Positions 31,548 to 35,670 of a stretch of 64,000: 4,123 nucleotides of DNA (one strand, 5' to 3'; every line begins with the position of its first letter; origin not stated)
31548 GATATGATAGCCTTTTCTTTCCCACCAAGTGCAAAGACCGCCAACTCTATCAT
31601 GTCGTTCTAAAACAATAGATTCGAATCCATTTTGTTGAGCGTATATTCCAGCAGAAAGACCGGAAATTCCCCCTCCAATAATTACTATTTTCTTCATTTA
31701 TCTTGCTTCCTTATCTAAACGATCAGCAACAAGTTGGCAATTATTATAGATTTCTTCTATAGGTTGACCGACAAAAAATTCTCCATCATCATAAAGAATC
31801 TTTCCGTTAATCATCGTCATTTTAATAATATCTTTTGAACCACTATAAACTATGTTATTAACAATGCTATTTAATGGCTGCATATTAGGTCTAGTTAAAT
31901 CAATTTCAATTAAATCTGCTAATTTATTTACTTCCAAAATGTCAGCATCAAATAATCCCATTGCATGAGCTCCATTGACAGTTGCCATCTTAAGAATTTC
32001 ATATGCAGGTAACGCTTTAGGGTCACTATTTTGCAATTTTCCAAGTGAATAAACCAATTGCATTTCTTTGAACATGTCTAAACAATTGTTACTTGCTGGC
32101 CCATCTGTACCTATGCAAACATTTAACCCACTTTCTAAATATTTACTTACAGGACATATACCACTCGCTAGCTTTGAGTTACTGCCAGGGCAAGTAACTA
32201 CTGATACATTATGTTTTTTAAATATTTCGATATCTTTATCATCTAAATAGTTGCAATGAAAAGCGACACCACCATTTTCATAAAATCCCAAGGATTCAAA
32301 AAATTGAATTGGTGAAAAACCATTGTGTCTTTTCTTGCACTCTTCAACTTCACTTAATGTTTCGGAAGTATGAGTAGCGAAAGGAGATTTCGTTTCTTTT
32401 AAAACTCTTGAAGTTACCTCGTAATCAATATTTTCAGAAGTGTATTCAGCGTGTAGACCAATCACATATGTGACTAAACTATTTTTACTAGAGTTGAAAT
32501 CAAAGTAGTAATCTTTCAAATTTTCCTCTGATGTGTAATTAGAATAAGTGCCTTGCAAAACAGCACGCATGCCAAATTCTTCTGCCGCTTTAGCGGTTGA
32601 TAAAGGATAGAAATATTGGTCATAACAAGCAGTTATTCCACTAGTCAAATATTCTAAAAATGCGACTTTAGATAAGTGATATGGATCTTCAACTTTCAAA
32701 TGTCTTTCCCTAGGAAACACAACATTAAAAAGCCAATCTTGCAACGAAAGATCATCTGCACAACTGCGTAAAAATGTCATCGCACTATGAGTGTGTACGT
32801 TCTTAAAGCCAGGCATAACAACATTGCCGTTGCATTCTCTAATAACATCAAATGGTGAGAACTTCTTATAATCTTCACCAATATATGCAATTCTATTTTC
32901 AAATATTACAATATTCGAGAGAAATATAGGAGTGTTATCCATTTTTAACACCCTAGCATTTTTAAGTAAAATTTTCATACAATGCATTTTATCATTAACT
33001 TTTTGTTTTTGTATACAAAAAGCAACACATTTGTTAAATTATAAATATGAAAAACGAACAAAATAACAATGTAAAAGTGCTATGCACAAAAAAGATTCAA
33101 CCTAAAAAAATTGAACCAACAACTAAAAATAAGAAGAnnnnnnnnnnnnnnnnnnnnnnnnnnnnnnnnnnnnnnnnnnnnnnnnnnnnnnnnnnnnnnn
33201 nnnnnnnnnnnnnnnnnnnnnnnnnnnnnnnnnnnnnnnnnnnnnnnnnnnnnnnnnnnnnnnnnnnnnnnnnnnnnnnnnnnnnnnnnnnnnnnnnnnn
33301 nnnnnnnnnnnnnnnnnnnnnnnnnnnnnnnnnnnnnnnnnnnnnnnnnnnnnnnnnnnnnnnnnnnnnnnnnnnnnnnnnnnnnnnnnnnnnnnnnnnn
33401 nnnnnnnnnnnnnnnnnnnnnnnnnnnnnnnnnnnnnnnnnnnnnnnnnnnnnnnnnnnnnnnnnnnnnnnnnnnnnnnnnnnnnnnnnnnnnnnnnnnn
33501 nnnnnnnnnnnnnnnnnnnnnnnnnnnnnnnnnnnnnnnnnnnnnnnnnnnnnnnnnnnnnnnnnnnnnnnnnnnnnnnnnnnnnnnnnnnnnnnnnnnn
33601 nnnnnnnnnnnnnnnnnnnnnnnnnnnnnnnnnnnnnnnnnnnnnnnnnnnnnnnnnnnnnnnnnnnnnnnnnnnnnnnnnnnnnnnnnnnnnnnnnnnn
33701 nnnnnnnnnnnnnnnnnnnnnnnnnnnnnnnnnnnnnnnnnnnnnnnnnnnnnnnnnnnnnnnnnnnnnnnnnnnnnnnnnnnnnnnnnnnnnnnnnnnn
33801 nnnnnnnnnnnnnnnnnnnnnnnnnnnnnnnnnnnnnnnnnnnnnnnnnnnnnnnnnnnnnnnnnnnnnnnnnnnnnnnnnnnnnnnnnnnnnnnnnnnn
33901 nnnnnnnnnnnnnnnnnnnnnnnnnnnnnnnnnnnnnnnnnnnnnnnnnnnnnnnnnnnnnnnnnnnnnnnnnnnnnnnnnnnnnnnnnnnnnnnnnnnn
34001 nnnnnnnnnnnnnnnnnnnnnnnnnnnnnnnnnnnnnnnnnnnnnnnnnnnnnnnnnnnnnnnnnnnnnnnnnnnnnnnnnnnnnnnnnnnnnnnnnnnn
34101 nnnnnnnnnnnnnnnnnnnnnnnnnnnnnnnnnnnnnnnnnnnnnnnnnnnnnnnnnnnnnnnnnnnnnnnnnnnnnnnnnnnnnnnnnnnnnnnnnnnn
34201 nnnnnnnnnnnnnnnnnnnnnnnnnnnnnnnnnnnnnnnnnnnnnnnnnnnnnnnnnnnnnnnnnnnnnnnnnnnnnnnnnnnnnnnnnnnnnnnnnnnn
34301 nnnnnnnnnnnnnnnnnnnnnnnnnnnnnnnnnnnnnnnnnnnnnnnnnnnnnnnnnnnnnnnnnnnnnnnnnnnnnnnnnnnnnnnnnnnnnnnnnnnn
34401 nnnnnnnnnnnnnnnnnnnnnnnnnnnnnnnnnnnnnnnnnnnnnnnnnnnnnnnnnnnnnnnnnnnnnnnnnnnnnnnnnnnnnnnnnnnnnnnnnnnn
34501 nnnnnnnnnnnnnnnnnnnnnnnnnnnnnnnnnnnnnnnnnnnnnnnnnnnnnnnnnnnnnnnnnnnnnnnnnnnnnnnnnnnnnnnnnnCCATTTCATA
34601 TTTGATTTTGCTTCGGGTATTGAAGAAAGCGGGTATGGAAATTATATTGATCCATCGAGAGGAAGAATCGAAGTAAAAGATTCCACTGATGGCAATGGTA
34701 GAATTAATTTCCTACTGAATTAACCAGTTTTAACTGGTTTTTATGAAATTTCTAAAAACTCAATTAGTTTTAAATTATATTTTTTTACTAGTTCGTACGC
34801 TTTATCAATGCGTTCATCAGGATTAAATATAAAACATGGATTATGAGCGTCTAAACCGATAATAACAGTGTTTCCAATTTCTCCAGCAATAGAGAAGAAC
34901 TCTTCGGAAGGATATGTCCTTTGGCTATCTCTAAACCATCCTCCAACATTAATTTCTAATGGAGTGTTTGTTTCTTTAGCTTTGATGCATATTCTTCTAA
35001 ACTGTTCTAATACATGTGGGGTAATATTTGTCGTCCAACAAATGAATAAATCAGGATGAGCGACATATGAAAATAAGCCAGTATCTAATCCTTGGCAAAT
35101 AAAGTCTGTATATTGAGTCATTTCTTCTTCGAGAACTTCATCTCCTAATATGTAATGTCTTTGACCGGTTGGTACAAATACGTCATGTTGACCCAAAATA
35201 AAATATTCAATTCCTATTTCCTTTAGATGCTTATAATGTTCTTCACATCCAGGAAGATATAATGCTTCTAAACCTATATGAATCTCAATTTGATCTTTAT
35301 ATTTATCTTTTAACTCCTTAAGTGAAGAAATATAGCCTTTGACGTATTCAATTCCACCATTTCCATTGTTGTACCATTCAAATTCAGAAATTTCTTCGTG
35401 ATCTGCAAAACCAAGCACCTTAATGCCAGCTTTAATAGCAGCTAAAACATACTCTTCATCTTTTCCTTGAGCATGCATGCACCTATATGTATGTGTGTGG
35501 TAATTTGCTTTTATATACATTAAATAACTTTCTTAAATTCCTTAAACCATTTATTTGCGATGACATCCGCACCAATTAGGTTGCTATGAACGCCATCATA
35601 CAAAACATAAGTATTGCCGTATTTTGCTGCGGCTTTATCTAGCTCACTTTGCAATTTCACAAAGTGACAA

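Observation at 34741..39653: Six-gene operon pairing an APH/NahK-like kinase with an IspD/TarI-family cytidylyltransferase, SGNH hydrolase, PHP phosphatase and an ABC-2 exporter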

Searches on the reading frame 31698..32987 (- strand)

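Call 24: search_protein_families(library=pfam, proteins=[window:31698-32987:-], max_evalue=0.001)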
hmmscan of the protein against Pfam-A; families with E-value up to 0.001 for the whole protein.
window:31698-32987:- (429 aa): 2 families
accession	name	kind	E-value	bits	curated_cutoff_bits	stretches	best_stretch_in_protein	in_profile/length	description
PF01979.26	Amidohydro_1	-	1.3e-51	176.4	25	1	56-398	1-345/345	Amidohydrolase family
PF07969.17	Amidohydro_3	-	4e-13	50.1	29.7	1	243-399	311-472/472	Amidohydrolase family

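Call 78: search_protein_families(library=ncbifam, proteins=[window:31698-32987:-], max_evalue=1e-10)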
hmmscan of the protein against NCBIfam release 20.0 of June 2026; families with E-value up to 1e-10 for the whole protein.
window:31698-32987:- (429 aa): 22 families
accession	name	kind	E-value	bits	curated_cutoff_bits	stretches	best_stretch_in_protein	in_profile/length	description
NF004701.0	PRK06038.1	equivalog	2.4e-100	336.3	609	1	3-425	3-427/432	N-ethylammeline chlorohydrolase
NF006252.0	PRK08393.1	equivalog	2.2e-92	310.3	617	1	4-421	1-420/424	N-ethylammeline chlorohydrolase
NF006549.0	PRK09045.1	equivalog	8e-87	291.7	540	1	26-420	32-435/444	TRZ/ATZ family hydrolase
NF005557.0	PRK07228.1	equivalog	2.3e-76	257.3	522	1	4-425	1-438/445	5'-deoxyadenosine deaminase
NF004995.0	PRK06380.1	subfamily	2e-71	241.2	567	1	4-404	1-404/418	metal-dependent hydrolase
NF012037.0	PRK15493.1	equivalog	1e-53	182.7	779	1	10-403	7-413/435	bifunctional S-methyl-5'-thioadenosine deaminase/S-adenosylhomocysteine deaminase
NF006055.0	PRK08203.1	equivalog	8.4e-49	166.3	532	1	198-424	228-450/455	8-oxoguanine deaminase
NF005211.0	PRK06687.1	equivalog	2.4e-48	165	703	1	19-403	16-413/419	TRZ/ATZ family protein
NF005540.0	PRK07203.1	equivalog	3.4e-44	151.2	444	1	6-424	2-438/444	putative aminohydrolase SsnA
TIGR03314.1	Se_ssnA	subfamily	4.4e-43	147.7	455.5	1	6-425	1-438/441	putative selenium metabolism protein SsnA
NF009059.0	PRK12393.1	equivalog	2.6e-42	145.1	543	1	182-419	216-450/460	amidohydrolase family protein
NF006681.0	PRK09229.1-2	equivalog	3.5e-37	128.2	362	1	193-408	221-435/451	formimidoylglutamate deiminase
NF006056.0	PRK08204.1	subfamily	1.6e-33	116.1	391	1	4-414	3-430/449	hypothetical protein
NF004801.0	PRK06151.1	subfamily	4.8e-33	114.7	416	1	179-425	215-463/491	chlorohydrolase family protein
TIGR02967.1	guan_deamin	equivalog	3.7e-30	105.2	375.4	1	46-370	32-368/401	guanine deaminase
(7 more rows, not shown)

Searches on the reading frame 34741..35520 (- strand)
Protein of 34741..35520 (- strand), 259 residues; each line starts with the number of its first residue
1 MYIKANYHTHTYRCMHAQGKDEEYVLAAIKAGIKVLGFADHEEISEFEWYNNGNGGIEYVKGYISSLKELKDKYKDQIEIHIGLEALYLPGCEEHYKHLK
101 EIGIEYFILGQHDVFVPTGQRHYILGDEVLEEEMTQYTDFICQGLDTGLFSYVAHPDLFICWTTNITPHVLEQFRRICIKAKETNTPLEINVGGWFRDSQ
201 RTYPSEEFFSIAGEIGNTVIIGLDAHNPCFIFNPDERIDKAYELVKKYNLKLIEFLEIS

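Call 4: search_protein_families(library=pfam, proteins=[window:34741-35520:-], max_evalue=0.01)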
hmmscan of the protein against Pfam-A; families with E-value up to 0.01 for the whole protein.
window:34741-35520:- (259 aa): 1 family
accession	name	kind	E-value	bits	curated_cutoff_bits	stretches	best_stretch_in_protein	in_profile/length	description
PF02811.25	PHP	-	3.9e-12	47.2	26.4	1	7-191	2-162/164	PHP domain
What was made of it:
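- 34741..35520 (-): HisJ-family PHP phosphoesterase (259 aa), substrate unknown; start overlaps the SGNH stop by 1 nt. Pfam PHP 3.9e-12 (call 4).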

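Call 5: search_protein_families(library=ncbifam, proteins=[window:34741-35520:-], max_evalue=0.01)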
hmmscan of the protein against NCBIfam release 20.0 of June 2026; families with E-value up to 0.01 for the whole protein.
window:34741-35520:- (259 aa): 5 families
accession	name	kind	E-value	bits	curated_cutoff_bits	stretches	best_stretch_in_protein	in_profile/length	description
NF005596.0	PRK07328.1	subfamily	4.2e-32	111.6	202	1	5-230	4-235/269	histidinol-phosphatase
TIGR01856.1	hisJ_fam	subfamily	2e-26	93.2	90.2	1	6-228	2-240/252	histidinol-phosphatase HisJ family protein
NF005996.1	PRK08123.1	equivalog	3.7e-18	65.8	133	1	8-227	4-250/262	histidinol-phosphatase HisJ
NF005235.0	PRK06740.1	equivalog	5.7e-10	39.1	442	1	58-230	119-298/335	histidinol phosphate phosphatase domain-containing protein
NF006702.0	PRK09248.1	domain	8.7e-08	31.9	264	1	2-42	2-42/246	PHP domain-containing protein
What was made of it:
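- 34741..35520 (-): NCBIfam TIGR01856 hisJ_fam 93.2/90.2, but the HisJ equivalog scores 65.8/133 (call 5).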

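Call 8: search_solved_structures(query=window:34741-35520:-, max_evalue=1)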
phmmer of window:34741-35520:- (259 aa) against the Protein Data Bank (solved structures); distinct sequences matched with E-value up to 1: 4.
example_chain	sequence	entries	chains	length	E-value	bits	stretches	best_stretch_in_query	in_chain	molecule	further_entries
2yxo_A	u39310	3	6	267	3e-16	62.9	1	6-229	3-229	Histidinol phosphatase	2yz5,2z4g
3dcp_A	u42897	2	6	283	3.1e-10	43.2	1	4-227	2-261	Histidinol-phosphatase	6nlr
4gc3_A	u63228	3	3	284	0.016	17.9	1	4-113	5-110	L-HISTIDINOL PHOSPHATE PHOSPHATASE | Histidinol-phosphatase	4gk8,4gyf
1t71_A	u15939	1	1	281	0.16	14.6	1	65-117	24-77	phosphatase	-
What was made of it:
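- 34741..35520 (-): PDB histidinol phosphatase 2yxo 3e-16 (call 8).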

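Call 43: list_cluster_members(proteins=[P0001, P0121, window:34741-35520:-, window:35520-36146:-, window:37946-38749:-, window:38742-39653:-, window:39901-41337:-])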
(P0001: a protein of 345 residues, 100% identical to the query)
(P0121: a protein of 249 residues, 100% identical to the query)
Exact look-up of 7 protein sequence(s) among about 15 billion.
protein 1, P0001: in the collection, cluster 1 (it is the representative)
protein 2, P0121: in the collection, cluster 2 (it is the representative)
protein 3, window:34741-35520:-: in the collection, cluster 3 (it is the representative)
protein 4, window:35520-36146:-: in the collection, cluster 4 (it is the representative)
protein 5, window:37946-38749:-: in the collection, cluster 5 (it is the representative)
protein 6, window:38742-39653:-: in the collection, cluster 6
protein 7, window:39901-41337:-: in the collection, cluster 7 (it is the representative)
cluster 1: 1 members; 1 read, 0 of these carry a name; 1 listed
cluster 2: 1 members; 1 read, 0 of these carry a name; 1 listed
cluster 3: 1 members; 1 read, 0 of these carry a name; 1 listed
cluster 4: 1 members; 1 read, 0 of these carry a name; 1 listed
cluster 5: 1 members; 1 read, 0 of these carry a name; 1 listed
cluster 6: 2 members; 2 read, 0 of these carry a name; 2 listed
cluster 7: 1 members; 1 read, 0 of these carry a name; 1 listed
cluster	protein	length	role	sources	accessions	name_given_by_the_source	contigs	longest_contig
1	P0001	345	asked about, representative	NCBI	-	-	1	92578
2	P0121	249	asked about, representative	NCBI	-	-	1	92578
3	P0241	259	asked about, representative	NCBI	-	-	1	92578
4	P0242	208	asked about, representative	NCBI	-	-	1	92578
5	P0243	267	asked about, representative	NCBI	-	-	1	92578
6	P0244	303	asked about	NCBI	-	-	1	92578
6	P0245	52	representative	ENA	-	-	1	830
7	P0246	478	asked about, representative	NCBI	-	-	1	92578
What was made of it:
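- All window proteins are singleton clusters (apart from a 52-aa fragment clustered with the ATPase) and the nearest homologues are 48-58% identical (call 43).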

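Call 49: find_homologous_proteins(query=window:34741-35520:-, max_evalue=1e-10)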
Query window:34741-35520:- (259 aa): 1170 proteins with E <= 1e-10 among 1583 candidates; the best 120 are listed.
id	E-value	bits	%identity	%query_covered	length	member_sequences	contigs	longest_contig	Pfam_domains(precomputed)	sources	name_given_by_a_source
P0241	7.5e-177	604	100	100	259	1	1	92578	PF02811.27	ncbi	-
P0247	7.1e-72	260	48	97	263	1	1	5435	PF02811.27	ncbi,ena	-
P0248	1.7e-65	239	48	98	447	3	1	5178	PF02811.27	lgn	-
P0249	6.1e-61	224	47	98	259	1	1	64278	PF02811.27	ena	-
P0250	5.1e-59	218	48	99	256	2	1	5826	PF02811.27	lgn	-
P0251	1.5e-58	217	47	99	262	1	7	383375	PF02811.27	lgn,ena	-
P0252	4.2e-58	215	47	97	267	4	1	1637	PF02811.27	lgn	-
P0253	3.9e-57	212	44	98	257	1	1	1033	PF02811.27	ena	-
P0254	9.7e-56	207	45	98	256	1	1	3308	PF02811.27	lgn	-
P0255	1.2e-55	207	45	99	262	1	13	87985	PF02811.27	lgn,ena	-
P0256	1.3e-55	207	43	98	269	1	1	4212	PF02811.27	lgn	-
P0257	6.9e-55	204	43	99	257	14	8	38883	PF02811.27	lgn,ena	-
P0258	8.4e-55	204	43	97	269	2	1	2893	PF02811.27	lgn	-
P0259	2.4e-54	203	47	95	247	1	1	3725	PF02811.27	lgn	-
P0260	4.2e-54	202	43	100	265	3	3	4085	PF02811.27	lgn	-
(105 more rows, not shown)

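Call 51: find_encoding_contigs(protein=P0247, flank=6000, max_places=1)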
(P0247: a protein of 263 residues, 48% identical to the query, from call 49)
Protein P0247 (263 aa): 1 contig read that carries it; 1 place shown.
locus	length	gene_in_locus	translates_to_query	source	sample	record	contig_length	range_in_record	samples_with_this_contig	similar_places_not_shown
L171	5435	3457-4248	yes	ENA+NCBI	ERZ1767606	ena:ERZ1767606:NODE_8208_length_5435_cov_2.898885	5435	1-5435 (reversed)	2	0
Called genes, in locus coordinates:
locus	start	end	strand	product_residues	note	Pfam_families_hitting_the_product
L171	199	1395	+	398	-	PF00999:Na_H_Exchanger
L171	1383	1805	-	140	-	-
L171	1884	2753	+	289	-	PF14808:TMEM164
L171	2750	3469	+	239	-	PF07947:YhhN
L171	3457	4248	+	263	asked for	PF02811:PHP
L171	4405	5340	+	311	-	PF20586:DUF6788, PF02661:Fic (weak)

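Call 52: find_encoding_contigs(protein=P0251, flank=6000, max_places=1)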
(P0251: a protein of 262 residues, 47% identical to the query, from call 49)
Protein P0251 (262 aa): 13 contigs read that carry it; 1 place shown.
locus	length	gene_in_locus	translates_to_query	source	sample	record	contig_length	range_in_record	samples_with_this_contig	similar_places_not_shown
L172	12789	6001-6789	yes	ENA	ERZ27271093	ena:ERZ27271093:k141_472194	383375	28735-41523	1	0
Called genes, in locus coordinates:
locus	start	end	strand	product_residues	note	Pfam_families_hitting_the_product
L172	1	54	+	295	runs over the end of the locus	PF00106:adh_short, PF13561:adh_short_C2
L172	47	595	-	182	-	PF00625:Guanylate_kin, PF13238:AAA_18 (weak)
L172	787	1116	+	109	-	-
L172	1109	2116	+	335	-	-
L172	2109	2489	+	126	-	-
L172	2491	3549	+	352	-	PF00437:T2SSE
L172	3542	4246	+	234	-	-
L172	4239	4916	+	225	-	-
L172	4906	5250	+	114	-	-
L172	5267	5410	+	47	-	-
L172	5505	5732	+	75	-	PF23297:ACP_SdgA_C (weak), PF00550:PP-binding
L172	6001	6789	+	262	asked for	PF02811:PHP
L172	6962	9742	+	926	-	PF00690:Cation_ATPase_N, PF00122:E1-E2_ATPase, PF00702:Hydrolase, PF13246:Cation_ATPase, PF00689:Cation_ATPase_C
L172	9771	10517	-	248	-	PF01643:Acyl-ACP_TE, PF20791:Acyl-ACP_TE_C (weak)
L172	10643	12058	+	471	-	PF00224:PK, PF02887:PK_C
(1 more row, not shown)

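Call 57: search_protein_families(library=pfam, proteins=[P0248], max_evalue=0.0001)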
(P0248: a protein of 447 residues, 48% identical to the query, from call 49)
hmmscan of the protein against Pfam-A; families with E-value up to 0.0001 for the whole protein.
P0248 (447 aa): 2 families
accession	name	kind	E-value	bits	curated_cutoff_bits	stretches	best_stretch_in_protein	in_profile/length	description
PF02811.25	PHP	-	2.2e-17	64.3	26.4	1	194-381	2-162/164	PHP domain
PF10688.14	Imp-YgjV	-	7.3e-08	32.8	23.5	1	7-150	2-132/159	Bacterial inner membrane protein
